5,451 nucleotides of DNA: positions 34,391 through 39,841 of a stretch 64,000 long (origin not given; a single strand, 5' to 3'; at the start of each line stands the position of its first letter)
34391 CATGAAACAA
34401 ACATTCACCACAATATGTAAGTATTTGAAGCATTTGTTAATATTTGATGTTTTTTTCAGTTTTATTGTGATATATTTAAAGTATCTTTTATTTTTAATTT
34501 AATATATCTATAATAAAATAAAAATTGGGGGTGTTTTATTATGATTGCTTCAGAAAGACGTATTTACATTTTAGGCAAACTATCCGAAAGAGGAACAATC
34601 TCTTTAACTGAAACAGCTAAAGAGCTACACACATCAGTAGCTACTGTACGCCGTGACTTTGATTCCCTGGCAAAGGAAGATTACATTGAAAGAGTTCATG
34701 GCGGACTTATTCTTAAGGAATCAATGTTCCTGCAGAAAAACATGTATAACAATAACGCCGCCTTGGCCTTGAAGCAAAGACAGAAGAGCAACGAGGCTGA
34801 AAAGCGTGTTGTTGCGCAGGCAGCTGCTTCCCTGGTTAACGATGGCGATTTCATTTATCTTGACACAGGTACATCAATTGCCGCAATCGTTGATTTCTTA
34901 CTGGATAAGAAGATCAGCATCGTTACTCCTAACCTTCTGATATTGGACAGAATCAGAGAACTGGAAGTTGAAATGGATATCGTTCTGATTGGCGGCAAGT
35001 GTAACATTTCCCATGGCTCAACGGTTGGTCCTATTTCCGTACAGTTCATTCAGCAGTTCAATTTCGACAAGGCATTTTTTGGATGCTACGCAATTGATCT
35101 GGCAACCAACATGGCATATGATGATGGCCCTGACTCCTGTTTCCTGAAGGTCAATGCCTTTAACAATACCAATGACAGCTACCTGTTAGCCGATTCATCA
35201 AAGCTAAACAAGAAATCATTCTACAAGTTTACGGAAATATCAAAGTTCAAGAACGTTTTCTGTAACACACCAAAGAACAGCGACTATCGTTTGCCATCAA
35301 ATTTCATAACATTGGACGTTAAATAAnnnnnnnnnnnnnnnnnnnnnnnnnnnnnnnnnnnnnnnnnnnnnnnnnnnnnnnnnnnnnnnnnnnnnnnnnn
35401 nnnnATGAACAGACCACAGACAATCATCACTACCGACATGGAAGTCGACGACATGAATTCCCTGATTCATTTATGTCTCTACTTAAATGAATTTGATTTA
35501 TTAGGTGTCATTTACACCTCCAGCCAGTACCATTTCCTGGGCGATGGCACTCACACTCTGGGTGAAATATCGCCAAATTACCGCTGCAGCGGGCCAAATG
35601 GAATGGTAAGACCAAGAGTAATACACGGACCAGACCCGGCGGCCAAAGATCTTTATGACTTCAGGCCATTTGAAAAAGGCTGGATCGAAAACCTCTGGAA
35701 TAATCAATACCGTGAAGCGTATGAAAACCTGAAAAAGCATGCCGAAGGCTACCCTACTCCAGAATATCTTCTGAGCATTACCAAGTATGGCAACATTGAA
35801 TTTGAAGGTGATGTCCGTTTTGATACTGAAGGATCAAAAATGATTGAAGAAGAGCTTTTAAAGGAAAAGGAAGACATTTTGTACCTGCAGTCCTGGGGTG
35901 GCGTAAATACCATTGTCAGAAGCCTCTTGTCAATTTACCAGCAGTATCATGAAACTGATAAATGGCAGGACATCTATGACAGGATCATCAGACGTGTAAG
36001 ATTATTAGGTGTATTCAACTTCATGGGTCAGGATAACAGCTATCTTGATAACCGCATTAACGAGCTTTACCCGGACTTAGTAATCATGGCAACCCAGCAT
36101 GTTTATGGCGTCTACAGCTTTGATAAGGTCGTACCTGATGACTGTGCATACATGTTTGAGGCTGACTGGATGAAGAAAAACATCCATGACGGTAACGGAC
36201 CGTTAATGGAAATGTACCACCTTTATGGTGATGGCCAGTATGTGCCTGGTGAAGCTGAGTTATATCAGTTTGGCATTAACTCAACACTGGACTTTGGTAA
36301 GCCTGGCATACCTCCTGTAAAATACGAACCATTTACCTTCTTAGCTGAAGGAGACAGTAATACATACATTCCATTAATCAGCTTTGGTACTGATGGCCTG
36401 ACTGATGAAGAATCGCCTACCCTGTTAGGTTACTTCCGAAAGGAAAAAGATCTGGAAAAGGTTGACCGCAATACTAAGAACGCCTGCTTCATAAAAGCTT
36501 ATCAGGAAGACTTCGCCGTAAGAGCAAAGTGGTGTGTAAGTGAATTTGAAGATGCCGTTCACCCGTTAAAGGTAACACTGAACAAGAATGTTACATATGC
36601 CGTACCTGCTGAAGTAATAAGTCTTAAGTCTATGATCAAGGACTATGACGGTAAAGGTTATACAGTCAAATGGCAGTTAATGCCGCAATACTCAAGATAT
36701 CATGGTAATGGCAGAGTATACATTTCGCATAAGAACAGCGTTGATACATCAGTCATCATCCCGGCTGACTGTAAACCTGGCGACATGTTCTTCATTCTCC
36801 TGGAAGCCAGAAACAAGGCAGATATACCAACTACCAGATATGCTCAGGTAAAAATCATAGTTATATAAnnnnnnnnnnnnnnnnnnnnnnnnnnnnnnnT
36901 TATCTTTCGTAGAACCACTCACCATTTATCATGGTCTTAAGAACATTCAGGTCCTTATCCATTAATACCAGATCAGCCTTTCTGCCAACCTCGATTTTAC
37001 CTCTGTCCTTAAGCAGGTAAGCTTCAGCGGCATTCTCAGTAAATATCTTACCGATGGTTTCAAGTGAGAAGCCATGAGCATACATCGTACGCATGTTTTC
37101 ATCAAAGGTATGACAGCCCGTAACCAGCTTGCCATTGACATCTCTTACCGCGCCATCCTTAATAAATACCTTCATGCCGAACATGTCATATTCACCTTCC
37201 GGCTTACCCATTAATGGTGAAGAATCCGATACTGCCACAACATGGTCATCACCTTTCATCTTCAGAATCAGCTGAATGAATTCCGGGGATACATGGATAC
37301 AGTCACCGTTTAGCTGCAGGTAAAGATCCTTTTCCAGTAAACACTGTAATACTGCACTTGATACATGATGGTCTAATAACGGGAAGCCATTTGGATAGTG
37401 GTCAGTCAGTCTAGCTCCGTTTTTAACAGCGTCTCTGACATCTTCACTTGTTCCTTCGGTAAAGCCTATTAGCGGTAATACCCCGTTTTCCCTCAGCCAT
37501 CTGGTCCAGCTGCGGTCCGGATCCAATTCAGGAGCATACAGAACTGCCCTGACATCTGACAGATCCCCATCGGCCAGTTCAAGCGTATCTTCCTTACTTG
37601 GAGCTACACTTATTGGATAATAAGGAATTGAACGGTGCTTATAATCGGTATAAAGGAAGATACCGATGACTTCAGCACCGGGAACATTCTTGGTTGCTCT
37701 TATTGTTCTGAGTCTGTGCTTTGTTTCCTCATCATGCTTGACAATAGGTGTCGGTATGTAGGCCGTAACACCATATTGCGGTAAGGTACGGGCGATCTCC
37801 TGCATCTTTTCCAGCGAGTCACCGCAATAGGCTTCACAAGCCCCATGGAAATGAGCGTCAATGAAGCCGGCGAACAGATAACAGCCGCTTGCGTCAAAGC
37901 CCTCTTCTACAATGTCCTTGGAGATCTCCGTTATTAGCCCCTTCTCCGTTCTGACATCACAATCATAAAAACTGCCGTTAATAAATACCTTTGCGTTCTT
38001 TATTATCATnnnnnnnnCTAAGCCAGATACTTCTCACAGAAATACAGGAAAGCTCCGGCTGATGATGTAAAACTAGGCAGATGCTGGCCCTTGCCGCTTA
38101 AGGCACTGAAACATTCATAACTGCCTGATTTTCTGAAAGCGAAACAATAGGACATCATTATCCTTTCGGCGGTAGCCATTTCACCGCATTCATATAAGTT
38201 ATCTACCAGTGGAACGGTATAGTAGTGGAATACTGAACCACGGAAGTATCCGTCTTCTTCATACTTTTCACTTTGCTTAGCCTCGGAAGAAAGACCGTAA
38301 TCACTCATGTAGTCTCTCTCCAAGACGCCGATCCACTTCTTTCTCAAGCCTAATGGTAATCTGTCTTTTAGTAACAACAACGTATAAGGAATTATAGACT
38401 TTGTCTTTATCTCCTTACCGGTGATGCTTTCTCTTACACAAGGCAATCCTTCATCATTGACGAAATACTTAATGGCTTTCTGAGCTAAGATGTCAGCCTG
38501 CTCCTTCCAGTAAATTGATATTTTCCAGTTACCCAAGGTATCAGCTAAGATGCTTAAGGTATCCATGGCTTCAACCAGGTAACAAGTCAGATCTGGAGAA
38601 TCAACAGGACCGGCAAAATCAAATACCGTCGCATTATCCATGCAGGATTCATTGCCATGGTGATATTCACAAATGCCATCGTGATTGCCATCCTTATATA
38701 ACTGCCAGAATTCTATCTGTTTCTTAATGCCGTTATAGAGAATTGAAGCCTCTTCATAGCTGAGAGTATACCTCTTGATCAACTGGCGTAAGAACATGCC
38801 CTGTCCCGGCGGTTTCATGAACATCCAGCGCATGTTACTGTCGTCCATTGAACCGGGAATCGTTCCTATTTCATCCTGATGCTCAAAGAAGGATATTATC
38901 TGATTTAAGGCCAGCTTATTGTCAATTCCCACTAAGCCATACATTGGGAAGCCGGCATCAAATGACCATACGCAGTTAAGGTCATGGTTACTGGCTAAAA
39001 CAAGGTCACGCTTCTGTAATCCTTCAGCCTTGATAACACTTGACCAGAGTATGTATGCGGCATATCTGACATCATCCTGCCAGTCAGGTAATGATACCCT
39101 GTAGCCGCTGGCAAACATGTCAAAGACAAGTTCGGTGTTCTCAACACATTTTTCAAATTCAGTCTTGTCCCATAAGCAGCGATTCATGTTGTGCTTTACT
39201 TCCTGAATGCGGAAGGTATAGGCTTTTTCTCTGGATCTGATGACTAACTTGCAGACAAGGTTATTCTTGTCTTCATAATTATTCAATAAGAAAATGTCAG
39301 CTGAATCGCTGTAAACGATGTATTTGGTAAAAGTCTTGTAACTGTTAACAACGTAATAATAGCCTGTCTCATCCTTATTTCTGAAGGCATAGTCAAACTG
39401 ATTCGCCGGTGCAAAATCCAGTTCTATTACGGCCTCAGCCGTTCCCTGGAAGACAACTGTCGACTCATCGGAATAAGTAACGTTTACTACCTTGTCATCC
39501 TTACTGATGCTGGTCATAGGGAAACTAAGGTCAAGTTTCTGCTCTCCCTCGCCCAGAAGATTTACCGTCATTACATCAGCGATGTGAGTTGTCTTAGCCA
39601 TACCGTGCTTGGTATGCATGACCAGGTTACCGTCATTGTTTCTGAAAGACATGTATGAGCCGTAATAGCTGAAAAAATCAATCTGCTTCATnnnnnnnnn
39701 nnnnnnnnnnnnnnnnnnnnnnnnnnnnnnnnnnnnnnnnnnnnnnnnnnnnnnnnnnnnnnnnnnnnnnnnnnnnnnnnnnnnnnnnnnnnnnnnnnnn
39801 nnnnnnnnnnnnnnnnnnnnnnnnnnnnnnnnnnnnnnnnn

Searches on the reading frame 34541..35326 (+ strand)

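Call 41: search_protein_families(library=ncbifam, proteins=[window:34541-35326:+])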
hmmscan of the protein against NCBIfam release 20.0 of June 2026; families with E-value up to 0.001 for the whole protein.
window:34541-35326:+ (261 aa): 10 families
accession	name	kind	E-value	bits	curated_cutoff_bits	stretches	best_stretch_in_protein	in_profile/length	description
NF041397.1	TranRegGlpR_Halo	equivalog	3.3e-34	118.6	300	1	1-248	1-237/253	HTH-type transcriptional regulator GlpR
NF007753.1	PRK10434.1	equivalog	4.6e-29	101.8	350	1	3-239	3-229/253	glucitol operon DNA-binding transcriptional repressor SrlR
NF040755.1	AgaR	equivalog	1.5e-28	99.6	260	1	3-241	4-234/256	transcriptional repressor AgaR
NF040887.2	trans_reg_YciT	exception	6.4e-28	98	450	1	6-243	4-226/246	DNA-binding transcriptional regulator YciT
NF008154.0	PRK10906.1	equivalog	8.3e-23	81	331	1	8-244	8-233/252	DeoR/GlpR family transcriptional regulator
NF007316.0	PRK09802.1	equivalog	3.7e-22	78.8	351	1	3-241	15-245/269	DeoR family transcriptional regulator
NF040890.1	trans_reg_YgbI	equivalog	1.4e-21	77.2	400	1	1-241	1-230/253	DNA-binding transcriptional repressor YgbI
NF010034.0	PRK13509.1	equivalog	1.8e-16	60.3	244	1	4-239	4-227/251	HTH-type transcriptional regulator UlaR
NF007720.0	PRK10411.1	equivalog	1.6e-15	57.1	259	1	5-245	4-235/243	L-fucose operon activator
NF007961.0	PRK10681.1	equivalog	2.4e-13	50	244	1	10-249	12-239/252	DNA-binding transcriptional repressor DeoR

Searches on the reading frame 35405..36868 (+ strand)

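Call 40: search_protein_families(library=pfam, proteins=[window:35405-36868:+])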
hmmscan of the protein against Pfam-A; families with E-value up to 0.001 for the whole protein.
window:35405-36868:+ (487 aa): 1 family
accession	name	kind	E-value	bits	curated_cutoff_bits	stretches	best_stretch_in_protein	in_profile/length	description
PF07632.16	Sde182_NH-like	-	1.4e-42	146.5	26.8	1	6-342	2-263/268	Cellulose-binding Sde182, nucleoside hydrolase-like domain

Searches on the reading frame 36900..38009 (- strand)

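Call 40: search_protein_families(library=pfam, proteins=[window:36900-38009:-])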
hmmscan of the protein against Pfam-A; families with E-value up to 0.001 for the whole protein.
window:36900-38009:- (369 aa): 2 families
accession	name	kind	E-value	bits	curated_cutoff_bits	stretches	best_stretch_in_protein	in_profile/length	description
PF01979.26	Amidohydro_1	-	1.4e-13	51.3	25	1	301-365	259-344/345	Amidohydrolase family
PF07969.17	Amidohydro_3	-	2.8e-11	44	29.7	1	312-354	405-448/472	Amidohydrolase family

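Call 41: search_protein_families(library=ncbifam, proteins=[window:36900-38009:-])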
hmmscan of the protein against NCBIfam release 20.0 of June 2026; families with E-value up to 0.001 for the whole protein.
window:36900-38009:- (369 aa): 30 families (the best 25 are shown)
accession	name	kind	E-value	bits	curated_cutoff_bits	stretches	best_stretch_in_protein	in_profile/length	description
TIGR00221.1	nagA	equivalog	1.1e-46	159.5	225.65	1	3-363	19-379/380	N-acetylglucosamine-6-phosphate deacetylase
NF008371.0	PRK11170.1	equivalog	2e-28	99.4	483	1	28-366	36-379/382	N-acetylglucosamine-6-phosphate deacetylase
NF004839.0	PRK06189.1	equivalog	4.3e-13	48.7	631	2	1-89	5-94/451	allantoinase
TIGR02318.1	phosphono_phnM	equivalog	1.4e-12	47.3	390.55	1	311-363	317-372/376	phosphonate metabolism protein PhnM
TIGR03178.1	allantoinase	equivalog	1.6e-11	43.7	357.85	2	309-355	342-388/441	allantoinase AllB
NF005960.0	PRK08044.1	equivalog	2.6e-11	42.9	688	1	302-354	346-395/453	allantoinase AllB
NF006268.0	PRK08417.1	equivalog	4e-11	42.6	499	1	1-71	1-73/406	metal-dependent hydrolase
NF006688.0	PRK09236.1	equivalog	8.1e-11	41.4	535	1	2-56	5-63/444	dihydroorotase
NF006689.0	PRK09237.1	equivalog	1.1e-10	40.7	371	2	298-352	283-337/383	amidohydrolase/deacetylase family metallohydrolase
NF011984.0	PRK15446.1-5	equivalog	8.9e-10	37.9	260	1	315-353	324-362/379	alpha-D-ribose 1-methylphosphonate 5-triphosphate diphosphatase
TIGR01178.1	ade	equivalog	1.4e-09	37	472.5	1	302-364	264-328/552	adenine deaminase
NF011983.0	PRK15446.1-4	equivalog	1.7e-09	37.1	486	1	314-356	323-367/379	alpha-D-ribose 1-methylphosphonate 5-triphosphate diphosphatase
NF011990.0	PRK15446.2-6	subfamily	1.7e-09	36.9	233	1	314-368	326-384/390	alpha-D-ribose 1-methylphosphonate 5-triphosphate diphosphatase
NF002668.0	PRK02382.1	equivalog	4.3e-09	35.6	452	1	312-353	332-373/436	dihydroorotase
NF005751.0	PRK07575.1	equivalog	2.2e-08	33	529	0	2-96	6-103/440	dihydroorotase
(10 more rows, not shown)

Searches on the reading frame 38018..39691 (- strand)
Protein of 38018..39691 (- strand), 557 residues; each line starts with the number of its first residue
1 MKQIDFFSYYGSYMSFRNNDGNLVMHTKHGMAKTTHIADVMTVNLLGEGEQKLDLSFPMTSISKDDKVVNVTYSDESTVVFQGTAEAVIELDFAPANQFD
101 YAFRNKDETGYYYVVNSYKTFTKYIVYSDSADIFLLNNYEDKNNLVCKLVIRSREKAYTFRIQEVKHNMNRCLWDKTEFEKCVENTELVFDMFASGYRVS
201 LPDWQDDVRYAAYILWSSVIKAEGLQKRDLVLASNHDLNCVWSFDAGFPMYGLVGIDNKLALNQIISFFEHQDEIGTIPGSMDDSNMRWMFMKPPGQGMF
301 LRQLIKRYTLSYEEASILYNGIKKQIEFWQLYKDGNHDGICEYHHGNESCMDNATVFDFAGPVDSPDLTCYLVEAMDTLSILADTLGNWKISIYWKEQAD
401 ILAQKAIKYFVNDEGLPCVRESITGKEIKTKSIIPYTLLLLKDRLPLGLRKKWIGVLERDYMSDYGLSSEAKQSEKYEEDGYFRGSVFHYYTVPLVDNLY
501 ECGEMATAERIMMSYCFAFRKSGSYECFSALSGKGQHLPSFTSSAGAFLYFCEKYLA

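Call 40: search_protein_families(library=pfam, proteins=[window:38018-39691:-])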
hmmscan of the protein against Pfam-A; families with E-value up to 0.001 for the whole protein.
window:38018-39691:- (557 aa): 1 family
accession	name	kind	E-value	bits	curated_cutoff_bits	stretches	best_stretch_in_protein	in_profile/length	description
PF22422.2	MGH1-like_GH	-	6.7e-21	75.7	27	1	241-542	4-354/356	Mannosylglycerate hydrolase MGH1-like glycoside hydrolase domain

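Call 41: search_protein_families(library=ncbifam, proteins=[window:38018-39691:-])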
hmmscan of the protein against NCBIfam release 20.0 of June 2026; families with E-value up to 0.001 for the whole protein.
window:38018-39691:- (557 aa): 1 family
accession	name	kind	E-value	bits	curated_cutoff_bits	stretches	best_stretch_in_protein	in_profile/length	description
NF047898.1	GluglyHdase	equivalog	0.00026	19.9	550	0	240-280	34-74/442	glucosylglycerate hydrolase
